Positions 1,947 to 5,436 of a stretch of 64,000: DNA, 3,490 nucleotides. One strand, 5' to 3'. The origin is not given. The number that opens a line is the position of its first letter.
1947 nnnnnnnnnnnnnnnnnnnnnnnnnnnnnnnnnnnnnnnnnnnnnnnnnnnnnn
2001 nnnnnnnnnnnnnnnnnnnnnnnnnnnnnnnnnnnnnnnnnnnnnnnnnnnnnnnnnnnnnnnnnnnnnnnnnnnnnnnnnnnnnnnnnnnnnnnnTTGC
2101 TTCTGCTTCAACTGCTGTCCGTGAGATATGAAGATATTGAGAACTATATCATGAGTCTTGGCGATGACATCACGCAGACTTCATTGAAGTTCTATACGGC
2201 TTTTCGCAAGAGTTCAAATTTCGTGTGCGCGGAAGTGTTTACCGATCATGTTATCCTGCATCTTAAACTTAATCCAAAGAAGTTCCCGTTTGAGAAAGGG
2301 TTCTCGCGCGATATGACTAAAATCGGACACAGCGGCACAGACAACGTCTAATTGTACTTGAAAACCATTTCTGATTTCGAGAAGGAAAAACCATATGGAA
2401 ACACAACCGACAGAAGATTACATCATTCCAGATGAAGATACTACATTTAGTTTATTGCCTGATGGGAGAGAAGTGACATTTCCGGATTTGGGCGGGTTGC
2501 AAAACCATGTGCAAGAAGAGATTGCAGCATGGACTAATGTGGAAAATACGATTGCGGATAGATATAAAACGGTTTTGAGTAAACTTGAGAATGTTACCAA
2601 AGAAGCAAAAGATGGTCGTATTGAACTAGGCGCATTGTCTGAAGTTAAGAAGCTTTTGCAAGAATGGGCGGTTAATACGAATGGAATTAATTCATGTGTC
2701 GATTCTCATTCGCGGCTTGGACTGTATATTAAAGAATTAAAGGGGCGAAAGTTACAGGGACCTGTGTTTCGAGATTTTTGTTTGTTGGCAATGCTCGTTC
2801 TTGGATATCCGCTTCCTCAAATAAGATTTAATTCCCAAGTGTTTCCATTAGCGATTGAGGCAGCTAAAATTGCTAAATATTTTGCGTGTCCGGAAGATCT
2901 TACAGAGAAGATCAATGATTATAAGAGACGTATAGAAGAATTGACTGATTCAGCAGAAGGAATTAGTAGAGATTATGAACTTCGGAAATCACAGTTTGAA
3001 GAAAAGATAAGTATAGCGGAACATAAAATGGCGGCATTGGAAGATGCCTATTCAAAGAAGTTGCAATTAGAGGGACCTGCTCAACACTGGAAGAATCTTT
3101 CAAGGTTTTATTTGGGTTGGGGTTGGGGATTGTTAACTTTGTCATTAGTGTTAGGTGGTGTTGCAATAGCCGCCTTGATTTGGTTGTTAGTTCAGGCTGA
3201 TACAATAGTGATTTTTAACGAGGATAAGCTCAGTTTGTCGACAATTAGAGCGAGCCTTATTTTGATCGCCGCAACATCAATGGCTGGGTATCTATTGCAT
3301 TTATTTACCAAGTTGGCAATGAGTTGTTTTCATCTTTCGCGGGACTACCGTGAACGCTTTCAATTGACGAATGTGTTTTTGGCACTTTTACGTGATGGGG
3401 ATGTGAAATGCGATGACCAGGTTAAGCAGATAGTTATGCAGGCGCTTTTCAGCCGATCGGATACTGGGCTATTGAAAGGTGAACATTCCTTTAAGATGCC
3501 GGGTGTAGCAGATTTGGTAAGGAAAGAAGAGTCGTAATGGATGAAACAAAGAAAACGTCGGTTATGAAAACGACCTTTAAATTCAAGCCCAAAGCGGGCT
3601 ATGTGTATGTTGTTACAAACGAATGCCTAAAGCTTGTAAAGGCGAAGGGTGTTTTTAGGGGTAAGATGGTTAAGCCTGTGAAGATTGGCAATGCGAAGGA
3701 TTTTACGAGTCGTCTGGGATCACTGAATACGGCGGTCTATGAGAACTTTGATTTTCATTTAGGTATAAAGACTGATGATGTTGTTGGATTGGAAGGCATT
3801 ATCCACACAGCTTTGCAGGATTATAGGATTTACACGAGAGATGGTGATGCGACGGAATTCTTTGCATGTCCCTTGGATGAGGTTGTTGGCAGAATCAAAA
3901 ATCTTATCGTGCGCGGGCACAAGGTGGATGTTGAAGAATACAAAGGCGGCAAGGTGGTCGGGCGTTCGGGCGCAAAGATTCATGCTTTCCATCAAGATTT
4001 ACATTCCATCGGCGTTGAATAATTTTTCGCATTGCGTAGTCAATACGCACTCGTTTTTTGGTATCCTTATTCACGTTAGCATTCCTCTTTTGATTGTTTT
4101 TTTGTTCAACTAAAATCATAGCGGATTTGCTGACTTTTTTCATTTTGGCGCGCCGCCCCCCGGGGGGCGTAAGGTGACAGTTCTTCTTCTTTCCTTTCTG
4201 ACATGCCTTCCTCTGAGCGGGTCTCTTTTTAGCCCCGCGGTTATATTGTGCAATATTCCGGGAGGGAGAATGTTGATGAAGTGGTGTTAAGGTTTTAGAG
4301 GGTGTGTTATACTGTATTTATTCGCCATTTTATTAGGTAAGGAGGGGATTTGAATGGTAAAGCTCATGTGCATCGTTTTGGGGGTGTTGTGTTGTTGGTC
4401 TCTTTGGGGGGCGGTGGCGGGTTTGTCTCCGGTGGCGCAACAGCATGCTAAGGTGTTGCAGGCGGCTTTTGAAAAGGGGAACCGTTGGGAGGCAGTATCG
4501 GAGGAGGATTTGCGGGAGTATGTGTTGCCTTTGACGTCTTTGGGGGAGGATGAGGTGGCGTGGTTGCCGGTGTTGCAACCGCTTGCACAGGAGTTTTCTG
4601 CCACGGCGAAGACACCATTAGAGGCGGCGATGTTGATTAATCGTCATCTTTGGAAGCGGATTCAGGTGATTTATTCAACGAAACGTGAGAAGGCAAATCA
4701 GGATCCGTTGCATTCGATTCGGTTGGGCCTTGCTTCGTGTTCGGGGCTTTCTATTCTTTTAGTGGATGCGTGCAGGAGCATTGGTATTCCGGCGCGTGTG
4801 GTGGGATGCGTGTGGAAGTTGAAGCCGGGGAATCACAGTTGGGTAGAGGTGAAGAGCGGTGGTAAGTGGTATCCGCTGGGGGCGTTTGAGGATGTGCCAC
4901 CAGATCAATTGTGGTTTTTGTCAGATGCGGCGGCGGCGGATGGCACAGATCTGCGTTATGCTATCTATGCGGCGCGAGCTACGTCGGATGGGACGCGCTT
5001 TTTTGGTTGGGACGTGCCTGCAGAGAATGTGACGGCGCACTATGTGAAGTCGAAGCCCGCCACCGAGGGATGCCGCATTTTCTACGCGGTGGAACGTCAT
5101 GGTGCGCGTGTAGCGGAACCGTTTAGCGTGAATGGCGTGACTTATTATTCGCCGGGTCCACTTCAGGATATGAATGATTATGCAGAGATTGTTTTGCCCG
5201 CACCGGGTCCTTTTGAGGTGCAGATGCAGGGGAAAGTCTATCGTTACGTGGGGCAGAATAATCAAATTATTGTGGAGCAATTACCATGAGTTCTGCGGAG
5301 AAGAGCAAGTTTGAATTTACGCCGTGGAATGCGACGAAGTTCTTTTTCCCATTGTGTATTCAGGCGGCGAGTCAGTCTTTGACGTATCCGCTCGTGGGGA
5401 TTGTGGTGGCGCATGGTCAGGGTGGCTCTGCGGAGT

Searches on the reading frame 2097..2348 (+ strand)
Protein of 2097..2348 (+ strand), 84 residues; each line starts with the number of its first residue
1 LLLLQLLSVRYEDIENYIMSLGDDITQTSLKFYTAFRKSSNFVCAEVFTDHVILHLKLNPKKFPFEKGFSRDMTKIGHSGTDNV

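Call 4: search_protein_families(library=pfam, proteins=[window:2097-2348:+], max_evalue=1)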
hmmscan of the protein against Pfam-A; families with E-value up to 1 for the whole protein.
window:2097-2348:+ (84 aa): 1 family
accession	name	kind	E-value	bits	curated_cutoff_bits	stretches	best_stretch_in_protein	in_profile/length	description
PF18899.5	DUF5655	-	4.5e-07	30.3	24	1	11-78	16-80/109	Domain of unknown function (DUF5655)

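Call 5: search_protein_families(library=padloc, proteins=[window:2097-2348:+], max_evalue=1)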
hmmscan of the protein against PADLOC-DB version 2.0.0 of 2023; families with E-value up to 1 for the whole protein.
window:2097-2348:+ (84 aa): 2 families
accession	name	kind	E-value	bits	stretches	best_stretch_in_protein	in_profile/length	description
PDLC04946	PDC-S18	-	1.1e-22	78.6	1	8-83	221-298/365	-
PDLC04945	PDC-S18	-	1.7e-09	35.4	1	11-82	206-278/302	-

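Call 7: search_protein_families(library=ncbifam, proteins=[window:2097-2348:+], max_evalue=1)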
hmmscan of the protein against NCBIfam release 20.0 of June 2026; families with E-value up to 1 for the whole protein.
window:2097-2348:+ (84 aa): 0 families

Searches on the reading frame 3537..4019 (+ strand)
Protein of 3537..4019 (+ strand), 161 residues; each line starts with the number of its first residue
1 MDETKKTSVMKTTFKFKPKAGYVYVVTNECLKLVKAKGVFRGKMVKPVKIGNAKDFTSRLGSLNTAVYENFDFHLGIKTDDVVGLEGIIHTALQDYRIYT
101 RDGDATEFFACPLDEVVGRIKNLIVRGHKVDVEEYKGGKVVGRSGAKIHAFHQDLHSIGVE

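Call 4: search_protein_families(library=pfam, proteins=[window:3537-4019:+], max_evalue=1)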
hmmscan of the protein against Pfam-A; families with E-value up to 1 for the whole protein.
window:3537-4019:+ (161 aa): 3 families
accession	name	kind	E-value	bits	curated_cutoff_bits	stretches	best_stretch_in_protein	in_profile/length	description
PF13455.12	MUG113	-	1.1e-08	36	22.3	1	48-116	1-66/73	Meiotically up-regulated gene 113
PF10544.15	T5orf172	-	1.7e-08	35.3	20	1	21-120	1-97/101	T5orf172 domain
PF16745.11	RsgA_N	-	0.01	16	27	1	19-52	8-40/54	RsgA N-terminal domain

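Call 5: search_protein_families(library=padloc, proteins=[window:3537-4019:+], max_evalue=1)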
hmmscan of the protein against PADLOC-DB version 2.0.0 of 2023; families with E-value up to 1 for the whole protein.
window:3537-4019:+ (161 aa): 5 families
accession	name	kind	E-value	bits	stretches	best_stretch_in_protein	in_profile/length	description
PDLC05041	PDC-S57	-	4.2e-10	37.6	1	19-133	4-103/212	-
PDLC03977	PD-Lambda-1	-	2e-05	21.6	1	19-132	354-456/496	-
PDLC05042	PDC-S57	-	0.00018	19.2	1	19-141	6-117/245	-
PDLC03976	PD-Lambda-1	-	0.00019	18.5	1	19-124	355-451/491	-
PDLC05043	PDC-S57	-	0.00021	18.9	1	19-79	3-52/221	-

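Call 7: search_protein_families(library=ncbifam, proteins=[window:3537-4019:+], max_evalue=1)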
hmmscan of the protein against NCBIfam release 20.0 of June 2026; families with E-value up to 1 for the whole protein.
window:3537-4019:+ (161 aa): 2 families
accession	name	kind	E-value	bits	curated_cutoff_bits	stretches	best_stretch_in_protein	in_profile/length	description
NF006502.0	PRK08937.3-2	equivalog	0.11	11.9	259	1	45-103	180-235/275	adenylosuccinate lyase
NF006327.0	PRK08557.1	equivalog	0.11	11.2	366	1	10-60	60-109/415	hypothetical protein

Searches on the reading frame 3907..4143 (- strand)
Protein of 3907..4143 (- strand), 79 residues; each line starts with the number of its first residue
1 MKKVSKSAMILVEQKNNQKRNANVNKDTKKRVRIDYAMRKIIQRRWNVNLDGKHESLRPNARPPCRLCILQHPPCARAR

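Call 99: search_protein_families(library=pfam, proteins=[window:3907-4143:-], max_evalue=0.01)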
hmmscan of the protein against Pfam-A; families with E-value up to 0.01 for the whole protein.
window:3907-4143:- (79 aa): 0 families

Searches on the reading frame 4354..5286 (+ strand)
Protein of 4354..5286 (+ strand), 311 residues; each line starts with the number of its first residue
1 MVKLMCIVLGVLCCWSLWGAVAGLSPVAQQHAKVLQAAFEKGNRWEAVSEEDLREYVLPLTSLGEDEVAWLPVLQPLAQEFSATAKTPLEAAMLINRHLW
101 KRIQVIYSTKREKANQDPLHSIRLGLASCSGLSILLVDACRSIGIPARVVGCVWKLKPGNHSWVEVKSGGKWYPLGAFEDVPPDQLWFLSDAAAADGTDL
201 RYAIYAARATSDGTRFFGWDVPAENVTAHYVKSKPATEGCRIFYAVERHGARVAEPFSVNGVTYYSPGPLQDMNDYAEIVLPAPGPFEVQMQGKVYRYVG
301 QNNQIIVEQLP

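Call 24: find_related_loci(query=window:4354-5286:+, collection=genome_contigs, flank=10000)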
Query window:4354-5286:+ (311 aa) in genome_contigs; peptide patterns used: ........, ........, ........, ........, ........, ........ (x = any residue, [..] = any of these).
75 stretches matched a pattern; 5 encode a relative of the query (tblastn E <= 1e-3); 4 distinct loci.
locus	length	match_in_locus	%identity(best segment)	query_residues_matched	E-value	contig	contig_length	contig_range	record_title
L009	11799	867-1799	97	1-311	0e+0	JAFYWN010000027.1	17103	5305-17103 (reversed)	MAG: Kiritimatiellae bacterium isolate RGIG7486 Water_buffalos_Colon-4__c59408, whole genome shotgun sequence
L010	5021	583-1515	74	1-311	2e-156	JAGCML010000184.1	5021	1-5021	MAG: Kiritimatiellae bacterium isolate RGIG9925 Yak_Rectum.Co__c2377287, whole genome shotgun sequence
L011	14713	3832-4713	74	17-311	2e-146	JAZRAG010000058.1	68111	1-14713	MAG: Candidatus Spyradenecus sp. isolate T1900045144_TC20190138.MAGScoT_cleanbin_000013 SGB_4932_k141_1633619, whole gen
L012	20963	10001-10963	65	1-311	4e-136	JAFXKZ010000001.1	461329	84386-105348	MAG: Kiritimatiellae bacterium isolate RGIG6510 Sheep_Rectum.Co__c130541, whole genome shotgun sequence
